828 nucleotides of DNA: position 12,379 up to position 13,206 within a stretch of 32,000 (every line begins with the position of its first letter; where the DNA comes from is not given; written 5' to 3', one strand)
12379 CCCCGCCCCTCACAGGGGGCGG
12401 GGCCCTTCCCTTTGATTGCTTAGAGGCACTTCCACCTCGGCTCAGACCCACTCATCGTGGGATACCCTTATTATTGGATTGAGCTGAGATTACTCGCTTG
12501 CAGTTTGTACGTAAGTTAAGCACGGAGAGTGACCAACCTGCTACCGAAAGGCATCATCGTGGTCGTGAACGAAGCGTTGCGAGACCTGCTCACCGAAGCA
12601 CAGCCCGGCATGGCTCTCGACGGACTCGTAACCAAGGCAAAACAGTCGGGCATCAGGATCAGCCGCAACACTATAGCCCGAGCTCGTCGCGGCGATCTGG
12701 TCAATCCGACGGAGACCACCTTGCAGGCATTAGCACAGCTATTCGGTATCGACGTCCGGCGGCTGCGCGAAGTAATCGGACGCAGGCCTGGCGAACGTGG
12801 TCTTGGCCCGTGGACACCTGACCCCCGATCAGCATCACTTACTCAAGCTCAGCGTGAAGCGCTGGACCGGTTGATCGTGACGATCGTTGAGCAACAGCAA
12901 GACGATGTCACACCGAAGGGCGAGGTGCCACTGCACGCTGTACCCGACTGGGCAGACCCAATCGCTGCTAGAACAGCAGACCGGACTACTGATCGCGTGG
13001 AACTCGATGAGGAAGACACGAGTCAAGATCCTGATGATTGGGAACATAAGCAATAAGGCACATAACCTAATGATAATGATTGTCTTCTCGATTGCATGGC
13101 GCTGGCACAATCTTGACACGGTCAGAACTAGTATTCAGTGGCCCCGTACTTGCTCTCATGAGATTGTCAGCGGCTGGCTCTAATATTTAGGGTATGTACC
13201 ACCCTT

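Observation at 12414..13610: XRE repressor + minimal ImmA/IrrE protease pair directly downstream of an orphan lysis cassette: candidate signal-gated lysis switch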

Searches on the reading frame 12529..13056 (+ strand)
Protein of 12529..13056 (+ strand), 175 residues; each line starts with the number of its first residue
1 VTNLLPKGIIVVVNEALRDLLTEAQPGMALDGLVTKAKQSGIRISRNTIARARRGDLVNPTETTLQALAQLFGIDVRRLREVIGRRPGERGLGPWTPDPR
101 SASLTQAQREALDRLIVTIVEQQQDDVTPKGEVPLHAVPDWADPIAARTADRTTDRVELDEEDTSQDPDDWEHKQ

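Call 3: search_protein_families(library=pfam, proteins=[window:12529-13056:+], max_evalue=1)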
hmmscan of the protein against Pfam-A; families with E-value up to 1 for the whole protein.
window:12529-13056:+ (175 aa): 4 families
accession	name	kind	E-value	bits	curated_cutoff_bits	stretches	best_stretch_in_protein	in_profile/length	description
PF01381.28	HTH_3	-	0.00019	21.8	23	1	38-77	17-53/55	Helix-turn-helix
PF13560.12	HTH_31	-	0.043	14.6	27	1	42-81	24-63/64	Helix-turn-helix domain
PF13443.12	HTH_26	-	0.081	13.6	22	1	41-76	19-54/63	Cro/C1-type HTH DNA-binding domain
PF04552.19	Sigma54_DBD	-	0.17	12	22.8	0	16-53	108-147/160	Sigma-54, DNA binding domain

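Call 4: search_protein_families(library=phrogs, proteins=[window:12529-13056:+], max_evalue=0.1)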
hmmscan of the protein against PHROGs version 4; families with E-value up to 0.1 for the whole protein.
window:12529-13056:+ (175 aa): 4 families
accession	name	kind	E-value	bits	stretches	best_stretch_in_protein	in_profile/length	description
phrog_9103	-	transcription regulation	5.7e-05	24.1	1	42-79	32-67/78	transcriptional repressor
phrog_13730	-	transcription regulation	0.0012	19.5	1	53-121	50-117/133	transcriptional repressor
phrog_8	-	transcription regulation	0.023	15.1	1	37-85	177-221/346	transcriptional regulator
phrog_1546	-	unknown function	0.094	13.8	0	10-74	32-82/221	-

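Call 19: find_homologous_proteins(query=window:12529-13053:+)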
Query window:12529-13053:+ (175 aa): 9 proteins with E <= 0.001 among 1042 candidates.
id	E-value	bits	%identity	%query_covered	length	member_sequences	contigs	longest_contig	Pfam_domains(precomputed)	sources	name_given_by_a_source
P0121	2.3e-107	374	100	100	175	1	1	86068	-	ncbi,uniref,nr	ncbi:hypothetical protein [Propionibacterium ruminifibrarum]|uniref:hypothetical protein n=1 Tax=Pro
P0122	1.5e-95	336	90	100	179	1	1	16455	-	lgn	-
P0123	1.3e-35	141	64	64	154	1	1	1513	-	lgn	-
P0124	2.9e-33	133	59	71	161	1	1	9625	-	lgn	-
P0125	1.4e-24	105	58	64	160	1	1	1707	-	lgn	-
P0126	1.4e-15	76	37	92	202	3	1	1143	-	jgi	-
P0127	2.0e-15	75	36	92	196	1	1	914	-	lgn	-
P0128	4.4e-14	71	39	89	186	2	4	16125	-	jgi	jgi:transcriptional regulator with XRE-family HTH domain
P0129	6.7e-13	67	36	89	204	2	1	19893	-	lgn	-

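Call 20: find_encoding_contigs(protein=P0122, flank=10000, max_places=3)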
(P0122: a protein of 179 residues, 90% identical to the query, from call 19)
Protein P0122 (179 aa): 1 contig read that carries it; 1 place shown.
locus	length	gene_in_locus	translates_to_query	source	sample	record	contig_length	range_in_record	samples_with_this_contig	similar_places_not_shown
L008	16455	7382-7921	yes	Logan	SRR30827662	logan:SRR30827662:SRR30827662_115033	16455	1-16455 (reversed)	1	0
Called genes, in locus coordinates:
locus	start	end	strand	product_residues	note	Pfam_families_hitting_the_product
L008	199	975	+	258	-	PF00106:adh_short, PF01370:Epimerase (weak), PF08659:KR, PF13561:adh_short_C2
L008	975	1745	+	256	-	PF01553:Acyltransferase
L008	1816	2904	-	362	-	PF08310:LGFP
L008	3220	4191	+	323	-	PF00535:Glycos_transf_2, PF13641:Glyco_tranf_2_3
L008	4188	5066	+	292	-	PF00535:Glycos_transf_2, PF13641:Glyco_tranf_2_3 (weak)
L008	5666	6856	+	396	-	PF01476:LysM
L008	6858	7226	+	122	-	-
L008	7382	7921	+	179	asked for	-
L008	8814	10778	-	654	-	PF20176:DUF6541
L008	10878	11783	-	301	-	PF00005:ABC_tran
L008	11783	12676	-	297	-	PF01061:ABC2_membrane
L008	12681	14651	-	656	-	PF17994:Glft2_N, PF13641:Glyco_tranf_2_3, PF19320:GlfT2_domain3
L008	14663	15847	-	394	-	PF01946:Thi4 (weak), PF12831:FAD_oxidored (faint), PF13450:NAD_binding_8, PF03275:GLF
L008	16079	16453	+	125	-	?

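Call 21: find_encoding_contigs(protein=P0124, flank=10000, max_places=2)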
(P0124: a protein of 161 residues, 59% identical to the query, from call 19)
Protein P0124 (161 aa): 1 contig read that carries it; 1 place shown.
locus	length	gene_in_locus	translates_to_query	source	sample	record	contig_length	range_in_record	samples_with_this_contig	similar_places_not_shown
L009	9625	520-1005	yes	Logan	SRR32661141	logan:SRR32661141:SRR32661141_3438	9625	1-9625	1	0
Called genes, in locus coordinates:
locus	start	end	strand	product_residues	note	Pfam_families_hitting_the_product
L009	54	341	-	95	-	-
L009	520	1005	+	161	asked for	-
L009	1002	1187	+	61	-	-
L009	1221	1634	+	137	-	-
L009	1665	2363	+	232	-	-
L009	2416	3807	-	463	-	PF00239:Resolvase, PF07508:Recombinase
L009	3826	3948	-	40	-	-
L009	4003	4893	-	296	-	PF00482:T2SSF (weak)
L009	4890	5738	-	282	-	PF00482:T2SSF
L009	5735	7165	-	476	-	PF13191:AAA_16 (faint), PF00437:T2SSE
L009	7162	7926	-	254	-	-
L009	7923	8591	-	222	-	-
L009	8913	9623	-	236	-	?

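Call 62: predict_structure(alignment_id=A7)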
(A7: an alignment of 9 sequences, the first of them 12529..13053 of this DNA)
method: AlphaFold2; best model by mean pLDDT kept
length: 175 residues; sequences in the alignment: 9
mean_pLDDT: 61.5   pTM: 0.40
mean pLDDT of the five models: 61.5, 60.7, 60.4, 60.3, 58.7
residues with pLDDT >= 90: 0; 70-90: 76; 50-70: 23; < 50: 76
segments of 3 or more residues with pLDDT < 50: 1-8, 86-97, 99-102, 124-140, 142-175
pLDDT, mean of each block of 10 residues (from residue 1): 43 73 80 87 86 80 86 82 57 45 61 67 46 37 44 39 42 43
secondary structure, 60 per line:
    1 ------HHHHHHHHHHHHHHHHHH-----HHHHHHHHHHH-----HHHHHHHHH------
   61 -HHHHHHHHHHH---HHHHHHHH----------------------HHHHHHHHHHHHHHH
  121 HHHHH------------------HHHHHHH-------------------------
elements in order: H7-24 H30-40 H46-54 H62-72 H76-83 H106-125 H144-150

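Call 66: fold_search(model_id=the predicted structure, library=pdb)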
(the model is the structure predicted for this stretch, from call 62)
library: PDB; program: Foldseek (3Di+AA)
matches with E <= 10: 340; with E <= 0.001: 0
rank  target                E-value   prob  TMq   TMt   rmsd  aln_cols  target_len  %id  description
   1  9a7f_A                6.1e-03  1.00  0.33  0.41  11.6       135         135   18  Integrative model of RGHR-DLDH1 by crosslinking MS and deep learning (released 2024-09-18)
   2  6rmq_A                2.4e-02  0.99  0.29  0.40  14.0       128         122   22  Crystal structure of a selenomethionine-substituted A70M I84M mutant of the essential repressor DdrO from radiation re (released 2019-10-09)
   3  2ofy_B                2.5e-02  1.00  0.35  0.69   6.4        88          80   23  Crystal structure of putative XRE-family transcriptional regulator from Rhodococcus sp. (released 2007-01-16)
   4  5d4z_1                3.8e-02  0.99  0.32  0.47  10.2       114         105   18  Crystal structure of Repressor from Salmonella-temperate phage (released 2016-04-27)
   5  2ewt                  5.6e-02  0.99  0.29  0.57   3.4        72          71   22  Crystal structure of the DNA-binding domain of BldD (released 2006-06-13)
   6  4ob4_A                5.9e-02  0.99  0.30  0.60   3.2        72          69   26  Structure of the S. venezulae BldD DNA-binding domain (released 2014-11-19)
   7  3r1f_E                5.9e-02  0.96  0.30  0.40  13.4       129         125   24  Crystal structure of a key regulator of virulence in Mycobacterium tuberculosis (released 2011-08-03)
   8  3qf3_D                5.9e-02  0.95  0.30  0.40  14.3       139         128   21  Crystal structure of EspR transcription factor from mycobacterium tuberculosis (released 2011-09-14)
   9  3qf3_C                5.9e-02  0.95  0.30  0.39  12.5       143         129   21  Crystal structure of EspR transcription factor from mycobacterium tuberculosis (released 2011-09-14)
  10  6jq1_B                6.2e-02  0.93  0.30  0.38  14.8       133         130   26  Crystal Structure of DdrO from Deinococcus geothermalis (released 2019-08-28)
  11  3r1f_C                6.9e-02  0.98  0.29  0.41  12.6       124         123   22  Crystal structure of a key regulator of virulence in Mycobacterium tuberculosis (released 2011-08-03)
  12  1y7y_B                7.3e-02  0.99  0.29  0.64   3.2        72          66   26  High-resolution crystal structure of the restriction-modification controller protein C.AhdI from Aeromonas hydrophila (released 2005-02-22)
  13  5d4z_J                7.3e-02  0.96  0.31  0.47  10.0       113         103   20  Crystal structure of Repressor from Salmonella-temperate phage (released 2016-04-27)
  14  3qf3_A                7.7e-02  0.93  0.31  0.39  13.5       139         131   21  Crystal structure of EspR transcription factor from mycobacterium tuberculosis (released 2011-09-14)
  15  3qwg_A                8.2e-02  1.00  0.32  0.55   7.2        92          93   21  Crystal structure of EspRdelta10, C-terminal 10 amino acids deletion mutant of EspR transcription factor from Mycobact (released 2011-09-14)
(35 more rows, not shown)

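Call 77: find_related_loci(query=window:12529-13053:+, collection=viral_contigs, flank=8000)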
Query window:12529-13053:+ (175 aa) in viral_contigs; peptide patterns used: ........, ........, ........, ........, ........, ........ (x = any residue, [..] = any of these).
34 stretches matched a pattern, but none encodes a relative of the query by tblastn (E <= 1e-3).

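Call 83: search_protein_families(library=padloc, proteins=[window:12529-13056:+], max_evalue=0.01)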
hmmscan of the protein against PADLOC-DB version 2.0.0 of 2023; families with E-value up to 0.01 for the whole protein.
window:12529-13056:+ (175 aa): 1 family
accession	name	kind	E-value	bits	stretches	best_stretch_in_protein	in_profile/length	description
PDLC03109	Specificity_I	-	0.0065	13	1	32-95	476-540/591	Type I specificity subunit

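Call 84: search_protein_families(library=ncbifam, proteins=[window:12529-13056:+, L008:8814-10778:-], max_evalue=0.01)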
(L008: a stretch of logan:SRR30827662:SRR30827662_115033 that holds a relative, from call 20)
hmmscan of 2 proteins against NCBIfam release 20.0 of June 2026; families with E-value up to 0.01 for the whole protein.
window:12529-13056:+ (175 aa): 0 families

L008:8814-10778:- (654 aa): 0 families

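Call 88: find_encoding_contigs(protein=P0129, flank=8000, max_places=2)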
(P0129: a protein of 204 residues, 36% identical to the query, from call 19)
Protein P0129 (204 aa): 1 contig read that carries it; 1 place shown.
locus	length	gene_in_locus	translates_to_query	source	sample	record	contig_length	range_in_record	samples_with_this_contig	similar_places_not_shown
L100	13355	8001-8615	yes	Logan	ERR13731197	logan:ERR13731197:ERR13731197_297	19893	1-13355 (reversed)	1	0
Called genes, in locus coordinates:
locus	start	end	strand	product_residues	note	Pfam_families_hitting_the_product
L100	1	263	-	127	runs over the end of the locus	-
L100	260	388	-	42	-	-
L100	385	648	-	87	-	-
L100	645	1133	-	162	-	PF05866:RusA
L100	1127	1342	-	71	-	-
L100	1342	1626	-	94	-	-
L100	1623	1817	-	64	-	-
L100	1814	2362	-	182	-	-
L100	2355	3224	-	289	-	PF03837:RecT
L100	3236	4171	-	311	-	PF09588:YqaJ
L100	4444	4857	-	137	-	-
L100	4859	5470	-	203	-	-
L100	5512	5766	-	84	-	-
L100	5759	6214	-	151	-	-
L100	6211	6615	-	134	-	-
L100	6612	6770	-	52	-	-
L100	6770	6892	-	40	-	-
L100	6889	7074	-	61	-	PF12728:HTH_17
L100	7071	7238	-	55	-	-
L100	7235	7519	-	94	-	-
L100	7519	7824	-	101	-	-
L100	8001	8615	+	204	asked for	-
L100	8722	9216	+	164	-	PF22014:DUF6932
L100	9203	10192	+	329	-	-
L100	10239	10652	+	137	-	-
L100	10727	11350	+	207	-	-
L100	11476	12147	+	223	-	-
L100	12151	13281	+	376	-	PF00589:Phage_integrase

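Call 89: find_encoding_contigs(protein=P0128, flank=8000, max_places=2)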
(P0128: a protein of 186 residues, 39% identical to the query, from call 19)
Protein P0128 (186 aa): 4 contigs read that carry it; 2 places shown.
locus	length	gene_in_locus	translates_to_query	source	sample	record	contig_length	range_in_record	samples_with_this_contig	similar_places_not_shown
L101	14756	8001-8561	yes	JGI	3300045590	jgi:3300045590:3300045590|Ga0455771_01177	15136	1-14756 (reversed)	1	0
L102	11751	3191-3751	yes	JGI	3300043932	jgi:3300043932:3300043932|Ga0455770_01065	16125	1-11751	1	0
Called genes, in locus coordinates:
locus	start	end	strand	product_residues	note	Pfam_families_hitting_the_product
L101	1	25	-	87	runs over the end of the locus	-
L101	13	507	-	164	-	PF05866:RusA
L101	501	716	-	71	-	-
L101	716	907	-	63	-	-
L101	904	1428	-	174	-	-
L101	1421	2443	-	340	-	PF03837:RecT (faint)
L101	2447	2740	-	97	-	-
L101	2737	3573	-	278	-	-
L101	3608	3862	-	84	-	-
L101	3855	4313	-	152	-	-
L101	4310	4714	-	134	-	-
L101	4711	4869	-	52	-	-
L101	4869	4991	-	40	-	-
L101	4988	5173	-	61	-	PF12728:HTH_17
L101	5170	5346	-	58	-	-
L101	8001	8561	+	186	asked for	-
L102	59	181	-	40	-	-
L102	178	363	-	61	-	PF12728:HTH_17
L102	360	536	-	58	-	-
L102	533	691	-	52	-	-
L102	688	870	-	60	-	-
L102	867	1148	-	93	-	-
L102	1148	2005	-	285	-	PF02498:Bro-N, PF03374:ANT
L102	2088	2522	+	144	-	-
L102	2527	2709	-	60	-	-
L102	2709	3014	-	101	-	-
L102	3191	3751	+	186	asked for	-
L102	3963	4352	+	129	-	PF22014:DUF6932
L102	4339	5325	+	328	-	-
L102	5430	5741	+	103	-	PF01381:HTH_3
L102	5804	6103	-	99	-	-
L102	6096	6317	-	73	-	-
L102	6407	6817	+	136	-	-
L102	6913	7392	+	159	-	-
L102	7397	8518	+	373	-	PF00589:Phage_integrase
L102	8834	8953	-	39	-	-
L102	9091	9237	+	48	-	-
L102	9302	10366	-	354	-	-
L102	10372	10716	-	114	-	-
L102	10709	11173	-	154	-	-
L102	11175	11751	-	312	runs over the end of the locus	PF01510:Amidase_2 (weak)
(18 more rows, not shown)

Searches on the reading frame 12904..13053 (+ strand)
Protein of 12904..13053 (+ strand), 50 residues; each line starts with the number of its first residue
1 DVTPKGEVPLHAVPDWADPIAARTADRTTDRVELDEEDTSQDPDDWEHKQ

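Call 99: search_protein_representatives(protein=window:12904-13053:+)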
Query: 50 residues. Proteins with E-value up to 0.001 (for the whole library): 3; up to 1e-10: 1; up to 1e-30: 0. The best 3 are listed.
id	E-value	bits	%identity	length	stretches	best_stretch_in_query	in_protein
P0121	1.5e-24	100.1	100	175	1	1-50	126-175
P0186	3.9e-07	45.8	34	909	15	14-42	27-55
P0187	2.0e-05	40.4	64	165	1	4-47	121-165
